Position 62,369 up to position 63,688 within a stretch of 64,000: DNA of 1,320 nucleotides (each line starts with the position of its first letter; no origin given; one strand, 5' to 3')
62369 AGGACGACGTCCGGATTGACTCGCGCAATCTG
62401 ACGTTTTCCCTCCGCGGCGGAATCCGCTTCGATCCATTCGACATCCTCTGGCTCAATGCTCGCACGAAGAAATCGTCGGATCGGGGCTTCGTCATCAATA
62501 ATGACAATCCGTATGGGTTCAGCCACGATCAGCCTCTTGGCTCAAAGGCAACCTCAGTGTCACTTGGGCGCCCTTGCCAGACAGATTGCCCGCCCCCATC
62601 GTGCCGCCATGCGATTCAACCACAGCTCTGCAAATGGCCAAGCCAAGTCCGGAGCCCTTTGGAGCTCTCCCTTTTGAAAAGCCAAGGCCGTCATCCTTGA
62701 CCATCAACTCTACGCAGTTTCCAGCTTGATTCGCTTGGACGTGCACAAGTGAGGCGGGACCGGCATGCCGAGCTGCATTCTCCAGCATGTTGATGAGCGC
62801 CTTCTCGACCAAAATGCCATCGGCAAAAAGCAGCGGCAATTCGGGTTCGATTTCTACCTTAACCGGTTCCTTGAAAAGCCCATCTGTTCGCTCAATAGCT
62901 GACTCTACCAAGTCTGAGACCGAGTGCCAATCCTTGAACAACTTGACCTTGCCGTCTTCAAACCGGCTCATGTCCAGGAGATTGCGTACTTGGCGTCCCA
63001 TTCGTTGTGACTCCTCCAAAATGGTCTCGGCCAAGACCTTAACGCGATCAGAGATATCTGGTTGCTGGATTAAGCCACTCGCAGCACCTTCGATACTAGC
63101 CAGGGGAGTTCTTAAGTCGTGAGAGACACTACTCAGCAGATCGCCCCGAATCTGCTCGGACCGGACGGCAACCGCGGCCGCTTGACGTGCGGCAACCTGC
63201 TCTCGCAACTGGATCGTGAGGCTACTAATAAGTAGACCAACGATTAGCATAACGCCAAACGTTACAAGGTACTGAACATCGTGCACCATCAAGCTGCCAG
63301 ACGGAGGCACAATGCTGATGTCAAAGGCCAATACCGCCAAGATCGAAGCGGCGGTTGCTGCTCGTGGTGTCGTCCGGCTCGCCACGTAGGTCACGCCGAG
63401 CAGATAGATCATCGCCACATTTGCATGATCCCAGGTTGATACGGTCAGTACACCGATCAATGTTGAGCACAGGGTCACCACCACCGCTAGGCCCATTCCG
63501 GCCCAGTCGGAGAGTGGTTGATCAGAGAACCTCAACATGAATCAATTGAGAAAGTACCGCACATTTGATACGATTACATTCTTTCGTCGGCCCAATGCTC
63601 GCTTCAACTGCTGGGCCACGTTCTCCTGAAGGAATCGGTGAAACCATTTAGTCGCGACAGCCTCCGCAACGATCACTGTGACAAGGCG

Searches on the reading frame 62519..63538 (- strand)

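Call 27: search_protein_families(library=pfam, proteins=[window:62519-63538:-], max_evalue=0.001)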
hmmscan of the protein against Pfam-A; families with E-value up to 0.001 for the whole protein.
window:62519-63538:- (339 aa): 3 families
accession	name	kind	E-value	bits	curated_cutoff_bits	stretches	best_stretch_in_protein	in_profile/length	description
PF13493.11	DUF4118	-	8.4e-24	83.9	28.4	1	16-119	2-105/107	Domain of unknown function (DUF4118)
PF02518.31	HATPase_c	-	3.1e-17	63.5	26.4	1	240-333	2-110/111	Histidine kinase-, DNA gyrase B-, and HSP90-like ATPase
PF00512.31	HisKA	-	1.1e-16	61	26.9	1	131-196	2-66/66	His Kinase A (phospho-acceptor) domain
